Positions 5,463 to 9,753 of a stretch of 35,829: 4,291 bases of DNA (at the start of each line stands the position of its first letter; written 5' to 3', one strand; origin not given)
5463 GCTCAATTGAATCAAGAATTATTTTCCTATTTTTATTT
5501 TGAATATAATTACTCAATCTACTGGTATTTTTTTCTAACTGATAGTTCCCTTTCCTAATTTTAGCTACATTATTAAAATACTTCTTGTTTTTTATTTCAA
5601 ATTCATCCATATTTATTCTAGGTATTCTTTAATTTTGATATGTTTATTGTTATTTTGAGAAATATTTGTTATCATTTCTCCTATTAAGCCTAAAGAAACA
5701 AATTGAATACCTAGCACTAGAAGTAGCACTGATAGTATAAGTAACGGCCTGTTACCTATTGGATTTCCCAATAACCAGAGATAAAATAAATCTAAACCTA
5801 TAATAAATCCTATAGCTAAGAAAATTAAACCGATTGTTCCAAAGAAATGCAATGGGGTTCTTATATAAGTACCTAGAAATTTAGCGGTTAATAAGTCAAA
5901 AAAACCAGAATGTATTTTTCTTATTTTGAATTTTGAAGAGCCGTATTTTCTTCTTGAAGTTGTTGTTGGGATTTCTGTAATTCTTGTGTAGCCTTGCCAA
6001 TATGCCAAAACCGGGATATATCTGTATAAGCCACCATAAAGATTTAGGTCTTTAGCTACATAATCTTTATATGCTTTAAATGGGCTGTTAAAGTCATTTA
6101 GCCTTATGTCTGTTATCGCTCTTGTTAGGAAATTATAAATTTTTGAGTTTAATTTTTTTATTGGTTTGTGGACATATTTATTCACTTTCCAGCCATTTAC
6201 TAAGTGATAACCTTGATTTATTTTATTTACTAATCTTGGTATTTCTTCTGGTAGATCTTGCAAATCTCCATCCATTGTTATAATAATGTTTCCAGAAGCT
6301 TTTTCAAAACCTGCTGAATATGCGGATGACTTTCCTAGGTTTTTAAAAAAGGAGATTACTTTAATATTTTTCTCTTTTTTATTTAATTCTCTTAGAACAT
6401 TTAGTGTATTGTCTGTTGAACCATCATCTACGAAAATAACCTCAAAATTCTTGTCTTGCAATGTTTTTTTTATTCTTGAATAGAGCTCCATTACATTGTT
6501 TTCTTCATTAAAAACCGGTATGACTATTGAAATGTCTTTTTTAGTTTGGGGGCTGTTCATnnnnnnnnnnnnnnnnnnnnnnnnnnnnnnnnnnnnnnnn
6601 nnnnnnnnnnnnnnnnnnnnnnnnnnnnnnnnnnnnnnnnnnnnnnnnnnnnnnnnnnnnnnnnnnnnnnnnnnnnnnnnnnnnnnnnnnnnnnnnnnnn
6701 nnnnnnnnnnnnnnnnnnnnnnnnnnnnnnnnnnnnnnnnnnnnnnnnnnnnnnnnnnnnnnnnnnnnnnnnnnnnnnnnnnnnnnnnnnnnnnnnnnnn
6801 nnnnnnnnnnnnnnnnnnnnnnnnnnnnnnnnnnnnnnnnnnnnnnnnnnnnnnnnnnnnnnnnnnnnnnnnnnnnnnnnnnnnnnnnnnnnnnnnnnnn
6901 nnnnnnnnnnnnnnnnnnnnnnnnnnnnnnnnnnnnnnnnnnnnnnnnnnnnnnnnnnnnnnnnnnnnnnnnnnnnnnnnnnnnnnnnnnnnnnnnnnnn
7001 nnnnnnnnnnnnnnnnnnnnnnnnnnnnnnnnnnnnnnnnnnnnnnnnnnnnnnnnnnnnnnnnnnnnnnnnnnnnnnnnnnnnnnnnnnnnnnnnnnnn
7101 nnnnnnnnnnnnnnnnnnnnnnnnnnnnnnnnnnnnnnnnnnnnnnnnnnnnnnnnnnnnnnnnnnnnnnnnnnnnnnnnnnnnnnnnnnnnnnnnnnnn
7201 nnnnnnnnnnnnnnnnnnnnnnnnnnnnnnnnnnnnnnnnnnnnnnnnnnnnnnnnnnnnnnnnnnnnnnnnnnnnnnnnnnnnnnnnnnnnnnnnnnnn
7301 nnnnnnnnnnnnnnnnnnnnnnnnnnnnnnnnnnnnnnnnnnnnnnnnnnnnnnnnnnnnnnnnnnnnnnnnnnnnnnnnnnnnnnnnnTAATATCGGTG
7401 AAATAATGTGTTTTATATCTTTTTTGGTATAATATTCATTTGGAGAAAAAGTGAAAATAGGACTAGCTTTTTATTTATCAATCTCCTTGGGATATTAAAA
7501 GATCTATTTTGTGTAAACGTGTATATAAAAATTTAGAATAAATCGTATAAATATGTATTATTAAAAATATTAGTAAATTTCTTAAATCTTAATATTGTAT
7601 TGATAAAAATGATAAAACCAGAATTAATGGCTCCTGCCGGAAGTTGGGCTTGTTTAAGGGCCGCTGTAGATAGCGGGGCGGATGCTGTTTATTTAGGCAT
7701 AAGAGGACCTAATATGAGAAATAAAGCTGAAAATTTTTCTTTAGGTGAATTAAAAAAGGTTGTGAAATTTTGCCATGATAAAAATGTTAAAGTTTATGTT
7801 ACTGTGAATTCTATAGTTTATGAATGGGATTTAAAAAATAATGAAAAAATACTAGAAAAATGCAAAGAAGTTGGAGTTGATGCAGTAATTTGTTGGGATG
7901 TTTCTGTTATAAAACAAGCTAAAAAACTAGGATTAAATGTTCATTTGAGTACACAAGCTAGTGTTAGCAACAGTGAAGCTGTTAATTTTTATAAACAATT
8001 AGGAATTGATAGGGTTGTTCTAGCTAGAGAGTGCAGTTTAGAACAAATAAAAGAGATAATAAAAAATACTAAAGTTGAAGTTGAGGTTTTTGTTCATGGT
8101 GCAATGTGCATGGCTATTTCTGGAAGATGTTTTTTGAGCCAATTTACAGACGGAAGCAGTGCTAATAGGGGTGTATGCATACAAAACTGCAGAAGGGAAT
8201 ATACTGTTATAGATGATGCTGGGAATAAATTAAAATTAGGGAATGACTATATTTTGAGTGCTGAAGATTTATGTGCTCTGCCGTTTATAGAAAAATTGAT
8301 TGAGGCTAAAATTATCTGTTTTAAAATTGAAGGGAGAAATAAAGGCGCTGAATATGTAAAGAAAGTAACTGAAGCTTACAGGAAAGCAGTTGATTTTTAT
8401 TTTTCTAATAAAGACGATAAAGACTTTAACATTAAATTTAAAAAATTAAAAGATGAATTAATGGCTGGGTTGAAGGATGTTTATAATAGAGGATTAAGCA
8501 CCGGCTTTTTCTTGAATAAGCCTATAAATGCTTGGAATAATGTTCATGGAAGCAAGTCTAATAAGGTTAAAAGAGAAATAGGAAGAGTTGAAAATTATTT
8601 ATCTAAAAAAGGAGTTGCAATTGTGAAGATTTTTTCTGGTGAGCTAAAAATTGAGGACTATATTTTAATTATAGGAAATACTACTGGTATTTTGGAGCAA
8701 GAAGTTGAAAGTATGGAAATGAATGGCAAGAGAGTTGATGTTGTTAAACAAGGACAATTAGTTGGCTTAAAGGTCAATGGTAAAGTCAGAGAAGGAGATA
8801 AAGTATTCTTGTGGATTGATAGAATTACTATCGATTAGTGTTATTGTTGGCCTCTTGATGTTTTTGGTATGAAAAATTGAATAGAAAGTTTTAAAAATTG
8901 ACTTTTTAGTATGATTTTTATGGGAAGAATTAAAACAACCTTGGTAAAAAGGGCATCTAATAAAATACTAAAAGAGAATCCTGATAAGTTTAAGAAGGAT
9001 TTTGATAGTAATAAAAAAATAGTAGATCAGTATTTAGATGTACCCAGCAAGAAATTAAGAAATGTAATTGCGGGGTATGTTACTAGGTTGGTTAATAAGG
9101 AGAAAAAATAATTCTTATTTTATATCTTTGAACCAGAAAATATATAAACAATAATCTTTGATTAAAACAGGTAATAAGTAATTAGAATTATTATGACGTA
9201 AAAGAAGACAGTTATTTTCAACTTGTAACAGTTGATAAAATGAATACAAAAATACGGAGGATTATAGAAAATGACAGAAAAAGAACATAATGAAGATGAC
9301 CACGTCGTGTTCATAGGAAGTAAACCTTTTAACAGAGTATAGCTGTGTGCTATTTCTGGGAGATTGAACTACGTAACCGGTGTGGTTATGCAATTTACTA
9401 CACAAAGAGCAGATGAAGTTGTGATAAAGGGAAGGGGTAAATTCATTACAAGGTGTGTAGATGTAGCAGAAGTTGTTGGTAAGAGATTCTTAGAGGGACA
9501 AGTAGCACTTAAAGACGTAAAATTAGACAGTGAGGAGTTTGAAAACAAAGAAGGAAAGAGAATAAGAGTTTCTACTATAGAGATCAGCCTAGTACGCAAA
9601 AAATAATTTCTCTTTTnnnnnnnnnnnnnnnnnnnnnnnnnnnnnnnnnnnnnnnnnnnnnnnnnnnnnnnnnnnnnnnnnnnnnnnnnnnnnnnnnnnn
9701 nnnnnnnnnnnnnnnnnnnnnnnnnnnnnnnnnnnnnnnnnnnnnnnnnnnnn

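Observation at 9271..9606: Candidate bulge-helix-bulge intron inside the protein-coding alba gene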

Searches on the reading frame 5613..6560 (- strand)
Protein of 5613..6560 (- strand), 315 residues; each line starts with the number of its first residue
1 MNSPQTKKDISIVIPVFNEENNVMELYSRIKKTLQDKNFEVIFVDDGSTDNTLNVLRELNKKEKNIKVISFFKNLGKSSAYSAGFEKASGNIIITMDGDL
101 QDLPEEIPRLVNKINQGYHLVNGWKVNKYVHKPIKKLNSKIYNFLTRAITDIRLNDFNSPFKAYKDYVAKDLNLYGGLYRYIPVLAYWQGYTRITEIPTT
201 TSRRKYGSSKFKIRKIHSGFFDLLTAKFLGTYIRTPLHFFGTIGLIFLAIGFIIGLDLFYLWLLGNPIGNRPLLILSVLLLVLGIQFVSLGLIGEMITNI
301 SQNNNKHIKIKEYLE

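Call 44: search_protein_families(library=pfam, proteins=[window:5613-6560:-], max_evalue=0.001)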
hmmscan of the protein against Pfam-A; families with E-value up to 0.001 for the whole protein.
window:5613-6560:- (315 aa): 3 families
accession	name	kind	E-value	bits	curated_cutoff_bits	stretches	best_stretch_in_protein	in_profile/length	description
PF00535.33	Glycos_transf_2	-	8e-34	117.4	23.3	1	11-170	1-165/168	Glycosyl transferase family 2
PF10111.15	Glyco_tranf_2_2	-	1.4e-11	44.8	27.3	1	11-101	1-93/276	Glycosyltransferase like family 2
PF13641.12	Glyco_tranf_2_3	-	0.00029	21.4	27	1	10-121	3-119/230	Glycosyltransferase like family 2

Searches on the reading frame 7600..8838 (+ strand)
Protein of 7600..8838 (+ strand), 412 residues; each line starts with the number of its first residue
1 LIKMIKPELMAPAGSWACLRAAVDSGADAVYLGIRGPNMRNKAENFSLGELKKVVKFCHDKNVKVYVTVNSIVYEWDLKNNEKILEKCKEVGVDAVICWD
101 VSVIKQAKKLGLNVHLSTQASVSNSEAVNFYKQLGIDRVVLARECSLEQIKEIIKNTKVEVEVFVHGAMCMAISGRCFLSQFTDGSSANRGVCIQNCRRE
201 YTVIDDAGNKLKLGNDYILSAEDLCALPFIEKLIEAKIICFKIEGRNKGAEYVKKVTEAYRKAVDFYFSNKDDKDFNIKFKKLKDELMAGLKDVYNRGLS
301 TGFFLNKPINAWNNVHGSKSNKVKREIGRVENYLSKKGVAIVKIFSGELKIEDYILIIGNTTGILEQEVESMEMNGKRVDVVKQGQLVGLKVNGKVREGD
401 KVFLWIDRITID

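Call 8: search_protein_families(library=pfam, proteins=[window:7600-8838:+], max_evalue=0.01)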
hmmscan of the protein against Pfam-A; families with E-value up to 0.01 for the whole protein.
window:7600-8838:+ (412 aa): 5 families
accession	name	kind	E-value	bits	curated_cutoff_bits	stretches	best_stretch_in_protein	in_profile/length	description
PF01136.24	Peptidase_U32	-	2e-78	263.4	22.4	1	80-308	3-231/233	Peptidase family U32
PF03144.31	GTP_EFTU_D2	-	1.9e-07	31.9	30.3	1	339-395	3-61/73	Elongation factor Tu domain 2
PF06506.16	PrpR_N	-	0.0012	19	29.1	1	79-128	106-154/167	Propionate catabolism activator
PF00107.32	ADH_zinc_N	-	0.0067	16.8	31.8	0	104-161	7-61/129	Zinc-binding dehydrogenase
PF04309.18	G3P_antiterm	-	0.0082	16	27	0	47-113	28-92/173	Glycerol-3-phosphate responsive antiterminator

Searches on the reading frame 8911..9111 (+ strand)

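Call 8: search_protein_families(library=pfam, proteins=[window:8911-9111:+], max_evalue=0.01)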
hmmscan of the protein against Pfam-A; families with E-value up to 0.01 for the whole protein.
window:8911-9111:+ (66 aa): 1 family
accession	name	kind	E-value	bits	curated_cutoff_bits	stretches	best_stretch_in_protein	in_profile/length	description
PF00833.23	Ribosomal_S17e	-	5.7e-17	62.2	22.8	1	4-63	1-60/122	Ribosomal S17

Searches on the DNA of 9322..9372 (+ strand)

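Call 52: build_rna_model(alignment_id=A2, structure=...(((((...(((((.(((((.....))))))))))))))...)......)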
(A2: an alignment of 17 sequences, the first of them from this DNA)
Model R1 built from alignment A2 (17 sequences, 51 columns); structure: as given.
model positions 51; base pairs 15; branch points 0; effective number of sequences 8.6; information 1.086 bits per position. Calibrated on 0.2 Mb of random sequence (short: E-values are rough).
structure used (alignment columns):
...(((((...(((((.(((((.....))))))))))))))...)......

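Call 54: search_with_rna_model(model_id=R1, sources=[window, L001, L002, L003, L004, L005, L006, L007, L008, L009, L010, L011, L012, L013, L014, L015, L016, L017, L018, L019, L020, L021, L022, L023, L024, L025, L026, L027, L028, L029, L030, L031, L032, L033, L034, L035, L036, L037, L038, L039, L040, L041, L042, L043, L044, L045], max_evalue=1)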
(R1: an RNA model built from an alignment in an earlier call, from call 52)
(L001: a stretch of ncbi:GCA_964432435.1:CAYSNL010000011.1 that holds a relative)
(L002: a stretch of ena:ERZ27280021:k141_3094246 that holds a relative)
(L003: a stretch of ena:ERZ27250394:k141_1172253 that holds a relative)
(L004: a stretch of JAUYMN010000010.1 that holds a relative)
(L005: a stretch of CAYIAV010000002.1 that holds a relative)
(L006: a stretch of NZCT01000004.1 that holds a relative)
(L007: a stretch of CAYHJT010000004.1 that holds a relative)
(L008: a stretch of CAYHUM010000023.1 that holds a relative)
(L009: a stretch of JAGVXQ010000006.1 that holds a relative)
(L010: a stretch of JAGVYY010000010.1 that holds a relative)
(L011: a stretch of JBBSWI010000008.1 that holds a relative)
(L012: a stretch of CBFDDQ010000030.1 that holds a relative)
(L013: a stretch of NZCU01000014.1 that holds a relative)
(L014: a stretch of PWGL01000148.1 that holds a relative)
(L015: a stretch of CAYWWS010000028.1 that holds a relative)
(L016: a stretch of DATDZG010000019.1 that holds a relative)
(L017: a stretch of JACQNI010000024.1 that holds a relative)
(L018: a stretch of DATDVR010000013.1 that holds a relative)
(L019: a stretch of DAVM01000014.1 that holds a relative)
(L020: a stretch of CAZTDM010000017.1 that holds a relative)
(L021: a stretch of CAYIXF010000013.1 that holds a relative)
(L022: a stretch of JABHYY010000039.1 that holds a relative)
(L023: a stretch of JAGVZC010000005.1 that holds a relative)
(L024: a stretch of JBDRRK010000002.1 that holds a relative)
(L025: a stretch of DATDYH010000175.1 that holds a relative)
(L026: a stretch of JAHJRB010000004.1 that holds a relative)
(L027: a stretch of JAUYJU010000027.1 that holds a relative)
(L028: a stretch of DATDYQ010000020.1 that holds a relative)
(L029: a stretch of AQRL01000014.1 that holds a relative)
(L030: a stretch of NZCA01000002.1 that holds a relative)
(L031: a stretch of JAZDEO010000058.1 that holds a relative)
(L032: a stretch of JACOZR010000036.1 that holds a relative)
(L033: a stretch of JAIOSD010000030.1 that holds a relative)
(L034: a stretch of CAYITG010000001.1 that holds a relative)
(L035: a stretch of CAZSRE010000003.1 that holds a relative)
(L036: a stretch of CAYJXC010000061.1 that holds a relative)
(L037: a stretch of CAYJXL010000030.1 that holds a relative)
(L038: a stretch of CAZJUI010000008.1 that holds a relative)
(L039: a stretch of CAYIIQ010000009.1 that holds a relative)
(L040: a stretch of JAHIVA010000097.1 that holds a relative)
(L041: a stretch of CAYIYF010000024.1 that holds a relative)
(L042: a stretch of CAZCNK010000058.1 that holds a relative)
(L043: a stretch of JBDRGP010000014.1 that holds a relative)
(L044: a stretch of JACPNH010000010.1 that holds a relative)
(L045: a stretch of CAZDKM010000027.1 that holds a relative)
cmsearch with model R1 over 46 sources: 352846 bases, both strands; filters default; matches with E-value up to 1: 21.
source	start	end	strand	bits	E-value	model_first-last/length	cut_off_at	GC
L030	6268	6318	+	72.1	3.8e-17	1-51/51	no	0.31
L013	1463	1513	+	71.9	4.4e-17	1-51/51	no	0.29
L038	103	153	+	70.3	1.3e-16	1-51/51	no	0.33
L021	5835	5885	+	70.3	1.3e-16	1-51/51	no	0.29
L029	6013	6063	+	68.1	5.4e-16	1-51/51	no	0.29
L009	1816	1865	-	67.9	6.2e-16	1-51/51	no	0.34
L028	1101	1151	+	67.4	8.7e-16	1-51/51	no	0.31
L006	7724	7774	-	65.5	3.1e-15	1-51/51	no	0.29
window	9322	9372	+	64.6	5.8e-15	1-51/51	no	0.37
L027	7288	7338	-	64.1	8e-15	1-51/51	no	0.39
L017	4747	4795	+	63.7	1e-14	1-51/51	no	0.24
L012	832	881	-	63.6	1.1e-14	1-51/51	no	0.22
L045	6321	6371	-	63.4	1.2e-14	1-51/51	no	0.37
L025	387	436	-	63.2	1.5e-14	1-51/51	no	0.28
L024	7256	7304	+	55.8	2e-12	1-51/51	no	0.33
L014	2374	2421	+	55.3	3e-12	1-51/51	no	0.31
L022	1700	1747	+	51.4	4e-11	1-51/51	no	0.35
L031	1215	1252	+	20.3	0.043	1-51/51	no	0.24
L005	6075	6113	-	19.9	0.056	5-44/51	no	0.38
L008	1657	1720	-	16.7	0.49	1-51/51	no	0.28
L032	1562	1600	-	16.7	0.5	5-44/51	no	0.44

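Call 89: search_with_rna_model(model_id=R1, sources=[L058, L059, L069, L137, L075, L123], max_evalue=10, filters=off)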
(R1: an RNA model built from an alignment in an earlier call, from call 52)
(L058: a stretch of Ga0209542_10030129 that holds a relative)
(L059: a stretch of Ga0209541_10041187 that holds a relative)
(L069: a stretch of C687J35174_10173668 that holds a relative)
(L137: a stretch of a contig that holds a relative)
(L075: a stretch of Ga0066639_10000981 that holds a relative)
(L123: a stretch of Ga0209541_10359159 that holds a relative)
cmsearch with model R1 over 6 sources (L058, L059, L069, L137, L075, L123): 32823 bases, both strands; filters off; matches with E-value up to 10: 17.
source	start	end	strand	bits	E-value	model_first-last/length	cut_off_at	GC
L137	450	498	-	51.1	4.6e-12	1-51/51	no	0.35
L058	7464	7512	-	50.8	5.6e-12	1-51/51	no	0.33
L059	5498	5546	-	46.3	1.1e-10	1-51/51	no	0.39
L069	1542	1590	+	46.3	1.1e-10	1-51/51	no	0.39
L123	690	739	+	26.4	6.6e-05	1-51/51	no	0.24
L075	5629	5678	+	21.9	0.0014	1-51/51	no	0.3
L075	6667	6689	+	12.6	0.71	13-36/51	no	0.3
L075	1370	1389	+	10.4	3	1-51/51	no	0.2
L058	3925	3955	+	10.4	3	1-51/51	no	0.26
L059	2961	2991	+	10.4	3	1-51/51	no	0.26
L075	7331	7373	-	10.2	3.6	1-51/51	no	0.19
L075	7628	7644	-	10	3.9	1-51/51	no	0.18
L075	14340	14354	-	9.9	4.1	1-51/51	no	0.13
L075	3027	3045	+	9.9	4.4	1-51/51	no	0.11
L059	882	897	+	9.7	5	1-51/51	no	0.25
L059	813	851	+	8.7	9.2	1-51/51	no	0.28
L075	6816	6837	-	8.7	9.7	1-51/51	no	0.23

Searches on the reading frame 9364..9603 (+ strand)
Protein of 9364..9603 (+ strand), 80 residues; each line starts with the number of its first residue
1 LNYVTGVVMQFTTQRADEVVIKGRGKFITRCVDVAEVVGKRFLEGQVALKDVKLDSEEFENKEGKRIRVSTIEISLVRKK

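Call 8: search_protein_families(library=pfam, proteins=[window:9364-9603:+], max_evalue=0.01)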
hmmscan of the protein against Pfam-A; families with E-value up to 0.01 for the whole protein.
seq(80 aa): 1 family
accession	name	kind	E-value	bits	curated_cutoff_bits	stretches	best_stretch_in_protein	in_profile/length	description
PF01918.27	Alba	-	6.3e-12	45.5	25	1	1-55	12-65/66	Alba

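Call 64: list_cluster_members(proteins=[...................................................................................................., window:9364-9603:+, P0001])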
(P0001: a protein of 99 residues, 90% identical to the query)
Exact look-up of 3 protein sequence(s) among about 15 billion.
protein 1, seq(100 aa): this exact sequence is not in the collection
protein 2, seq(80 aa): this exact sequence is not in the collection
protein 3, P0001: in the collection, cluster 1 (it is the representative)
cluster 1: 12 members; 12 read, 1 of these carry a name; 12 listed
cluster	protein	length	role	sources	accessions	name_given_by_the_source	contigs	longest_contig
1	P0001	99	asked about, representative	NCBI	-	-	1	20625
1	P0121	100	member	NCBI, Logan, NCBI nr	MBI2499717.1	DNA-binding protein Alba [Candidatus Woesearchaeota archaeon]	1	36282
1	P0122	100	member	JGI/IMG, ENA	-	-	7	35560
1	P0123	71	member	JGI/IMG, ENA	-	-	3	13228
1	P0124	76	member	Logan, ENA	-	-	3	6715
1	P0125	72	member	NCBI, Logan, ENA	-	-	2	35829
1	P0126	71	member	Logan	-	-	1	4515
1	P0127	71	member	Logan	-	-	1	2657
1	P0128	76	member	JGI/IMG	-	-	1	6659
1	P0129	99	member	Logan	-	-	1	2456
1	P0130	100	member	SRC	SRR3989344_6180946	-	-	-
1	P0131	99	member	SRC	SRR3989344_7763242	-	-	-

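Call 66: find_encoding_contigs(protein=P0122, flank=1500, max_places=4)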
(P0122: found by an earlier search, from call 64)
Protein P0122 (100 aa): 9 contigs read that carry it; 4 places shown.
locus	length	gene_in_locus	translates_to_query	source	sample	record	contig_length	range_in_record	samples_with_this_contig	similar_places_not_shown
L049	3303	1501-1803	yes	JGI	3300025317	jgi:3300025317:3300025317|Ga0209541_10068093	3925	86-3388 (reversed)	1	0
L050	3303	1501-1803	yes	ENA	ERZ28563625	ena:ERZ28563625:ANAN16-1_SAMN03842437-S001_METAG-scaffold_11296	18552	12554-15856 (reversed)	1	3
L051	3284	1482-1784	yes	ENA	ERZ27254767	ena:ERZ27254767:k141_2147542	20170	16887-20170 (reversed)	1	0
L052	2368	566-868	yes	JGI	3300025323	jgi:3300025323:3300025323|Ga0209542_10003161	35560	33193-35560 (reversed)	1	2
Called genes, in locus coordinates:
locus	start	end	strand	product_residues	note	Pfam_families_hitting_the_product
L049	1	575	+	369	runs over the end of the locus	?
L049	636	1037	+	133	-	-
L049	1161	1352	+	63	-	PF00833:Ribosomal_S17e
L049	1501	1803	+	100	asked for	PF01918:Alba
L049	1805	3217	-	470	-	-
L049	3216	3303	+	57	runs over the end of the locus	?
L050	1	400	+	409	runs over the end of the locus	PF01136:Peptidase_U32, PF03144:GTP_EFTU_D2 (weak)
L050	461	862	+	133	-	-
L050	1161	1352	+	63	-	PF00833:Ribosomal_S17e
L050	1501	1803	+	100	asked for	PF01918:Alba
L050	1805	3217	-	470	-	-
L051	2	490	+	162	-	?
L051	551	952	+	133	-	-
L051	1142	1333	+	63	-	PF00833:Ribosomal_S17e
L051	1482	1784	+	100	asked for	PF01918:Alba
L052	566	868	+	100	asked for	PF01918:Alba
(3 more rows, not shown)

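Call 67: find_encoding_contigs(protein=P0123, flank=1500, max_places=4)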
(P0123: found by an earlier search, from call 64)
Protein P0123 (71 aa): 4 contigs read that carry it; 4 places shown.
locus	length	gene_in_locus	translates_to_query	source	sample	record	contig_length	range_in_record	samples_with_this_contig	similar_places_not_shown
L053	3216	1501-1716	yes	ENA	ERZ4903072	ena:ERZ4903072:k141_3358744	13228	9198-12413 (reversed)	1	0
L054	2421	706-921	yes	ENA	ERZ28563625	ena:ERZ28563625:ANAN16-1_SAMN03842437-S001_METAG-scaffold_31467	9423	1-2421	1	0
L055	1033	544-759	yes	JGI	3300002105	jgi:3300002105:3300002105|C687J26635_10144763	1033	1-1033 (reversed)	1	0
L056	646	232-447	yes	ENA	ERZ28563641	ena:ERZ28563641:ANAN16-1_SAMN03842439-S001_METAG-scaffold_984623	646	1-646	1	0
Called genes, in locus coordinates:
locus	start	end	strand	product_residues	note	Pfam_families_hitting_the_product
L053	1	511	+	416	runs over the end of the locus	PF01136:Peptidase_U32, PF03144:GTP_EFTU_D2 (weak)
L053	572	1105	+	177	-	-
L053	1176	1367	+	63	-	PF00833:Ribosomal_S17e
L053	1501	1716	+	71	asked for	PF01918:Alba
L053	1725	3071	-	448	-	-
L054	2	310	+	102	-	?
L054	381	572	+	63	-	PF00833:Ribosomal_S17e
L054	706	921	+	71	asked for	PF01918:Alba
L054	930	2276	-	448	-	-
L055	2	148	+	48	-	?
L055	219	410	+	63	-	PF00833:Ribosomal_S17e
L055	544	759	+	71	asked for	PF01918:Alba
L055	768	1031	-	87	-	?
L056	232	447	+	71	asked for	PF01918:Alba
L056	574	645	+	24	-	?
